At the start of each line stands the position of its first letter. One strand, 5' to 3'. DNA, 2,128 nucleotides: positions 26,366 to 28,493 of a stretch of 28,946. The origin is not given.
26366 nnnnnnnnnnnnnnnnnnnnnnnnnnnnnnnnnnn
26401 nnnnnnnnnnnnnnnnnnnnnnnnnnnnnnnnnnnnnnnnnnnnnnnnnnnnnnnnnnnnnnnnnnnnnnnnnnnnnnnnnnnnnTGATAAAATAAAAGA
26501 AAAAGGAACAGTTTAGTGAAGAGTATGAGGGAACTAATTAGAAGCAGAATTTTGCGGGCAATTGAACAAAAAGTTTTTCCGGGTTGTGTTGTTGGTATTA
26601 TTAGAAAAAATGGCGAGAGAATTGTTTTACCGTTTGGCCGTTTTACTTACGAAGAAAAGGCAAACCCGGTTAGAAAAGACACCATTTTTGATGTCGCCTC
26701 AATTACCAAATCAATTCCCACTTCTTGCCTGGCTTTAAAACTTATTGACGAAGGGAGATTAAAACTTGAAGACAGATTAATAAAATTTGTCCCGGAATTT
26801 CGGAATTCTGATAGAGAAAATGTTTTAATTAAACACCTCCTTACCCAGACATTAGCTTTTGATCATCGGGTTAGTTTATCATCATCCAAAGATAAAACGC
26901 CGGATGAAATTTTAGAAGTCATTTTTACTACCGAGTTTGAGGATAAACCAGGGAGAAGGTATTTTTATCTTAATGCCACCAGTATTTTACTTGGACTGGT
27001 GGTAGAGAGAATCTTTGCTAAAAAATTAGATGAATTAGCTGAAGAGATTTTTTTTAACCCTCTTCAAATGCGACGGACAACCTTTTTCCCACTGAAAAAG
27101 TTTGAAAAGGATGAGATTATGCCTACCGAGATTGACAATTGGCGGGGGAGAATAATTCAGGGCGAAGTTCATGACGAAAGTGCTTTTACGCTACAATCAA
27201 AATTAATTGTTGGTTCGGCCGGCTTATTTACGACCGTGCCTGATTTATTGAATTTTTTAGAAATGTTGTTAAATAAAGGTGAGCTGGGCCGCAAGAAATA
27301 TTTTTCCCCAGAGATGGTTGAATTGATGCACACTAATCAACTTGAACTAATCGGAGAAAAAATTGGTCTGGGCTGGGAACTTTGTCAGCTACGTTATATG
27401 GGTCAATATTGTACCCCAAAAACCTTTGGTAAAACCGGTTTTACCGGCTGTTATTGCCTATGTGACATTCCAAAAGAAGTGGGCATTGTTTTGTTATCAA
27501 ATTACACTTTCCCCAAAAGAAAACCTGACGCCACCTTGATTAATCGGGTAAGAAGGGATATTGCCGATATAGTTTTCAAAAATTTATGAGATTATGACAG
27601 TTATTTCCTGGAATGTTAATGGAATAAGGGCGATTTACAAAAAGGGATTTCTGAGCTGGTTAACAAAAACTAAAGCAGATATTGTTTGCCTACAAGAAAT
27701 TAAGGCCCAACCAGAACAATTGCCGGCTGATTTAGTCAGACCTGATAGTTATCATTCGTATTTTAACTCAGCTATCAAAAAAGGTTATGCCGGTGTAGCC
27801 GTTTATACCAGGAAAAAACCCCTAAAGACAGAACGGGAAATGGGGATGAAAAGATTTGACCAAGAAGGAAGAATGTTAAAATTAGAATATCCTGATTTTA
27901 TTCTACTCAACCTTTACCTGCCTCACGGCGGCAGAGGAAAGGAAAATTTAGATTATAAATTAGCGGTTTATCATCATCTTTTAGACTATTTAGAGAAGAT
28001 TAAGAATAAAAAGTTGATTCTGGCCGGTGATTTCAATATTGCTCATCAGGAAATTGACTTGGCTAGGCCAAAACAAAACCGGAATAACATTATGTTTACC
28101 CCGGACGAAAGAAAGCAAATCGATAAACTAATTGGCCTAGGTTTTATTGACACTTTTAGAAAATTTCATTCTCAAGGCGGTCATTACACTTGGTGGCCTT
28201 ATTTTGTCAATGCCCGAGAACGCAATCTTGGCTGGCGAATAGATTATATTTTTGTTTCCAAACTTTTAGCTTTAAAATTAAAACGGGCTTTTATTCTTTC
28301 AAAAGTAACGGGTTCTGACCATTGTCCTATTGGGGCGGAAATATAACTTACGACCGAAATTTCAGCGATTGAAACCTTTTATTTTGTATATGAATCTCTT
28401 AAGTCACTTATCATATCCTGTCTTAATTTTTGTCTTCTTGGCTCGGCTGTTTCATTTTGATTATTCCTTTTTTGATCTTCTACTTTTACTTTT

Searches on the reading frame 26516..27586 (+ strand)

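Call 12: search_protein_families(library=pfam, proteins=[window:26516-27586:+], max_evalue=0.001)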
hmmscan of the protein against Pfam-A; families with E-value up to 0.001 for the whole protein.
window:26516-27586:+ (357 aa): 1 family
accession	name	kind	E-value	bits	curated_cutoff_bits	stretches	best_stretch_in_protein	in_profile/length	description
PF00144.29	Beta-lactamase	-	3.5e-47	161.6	27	1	16-342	9-324/329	Beta-lactamase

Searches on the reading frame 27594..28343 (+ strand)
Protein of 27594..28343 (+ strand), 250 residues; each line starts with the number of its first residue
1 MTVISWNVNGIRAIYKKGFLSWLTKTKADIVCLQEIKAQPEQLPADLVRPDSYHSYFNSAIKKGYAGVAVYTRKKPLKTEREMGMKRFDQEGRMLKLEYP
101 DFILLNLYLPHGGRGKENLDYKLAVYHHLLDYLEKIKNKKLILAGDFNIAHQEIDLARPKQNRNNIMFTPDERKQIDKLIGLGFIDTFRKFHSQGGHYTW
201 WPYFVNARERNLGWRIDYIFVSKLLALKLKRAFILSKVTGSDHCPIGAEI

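Call 12: search_protein_families(library=pfam, proteins=[window:27594-28343:+], max_evalue=0.001)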
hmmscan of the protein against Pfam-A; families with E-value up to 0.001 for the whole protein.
window:27594-28343:+ (250 aa): 2 families
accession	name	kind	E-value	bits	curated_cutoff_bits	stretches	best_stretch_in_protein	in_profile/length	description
PF03372.29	Exo_endo_phos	-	3.1e-34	119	24.5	1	4-243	1-225/225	Endonuclease/Exonuclease/phosphatase family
PF14529.12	Exo_endo_phos_2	-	7e-05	23.1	27.4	0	127-246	19-116/117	Endonuclease-reverse transcriptase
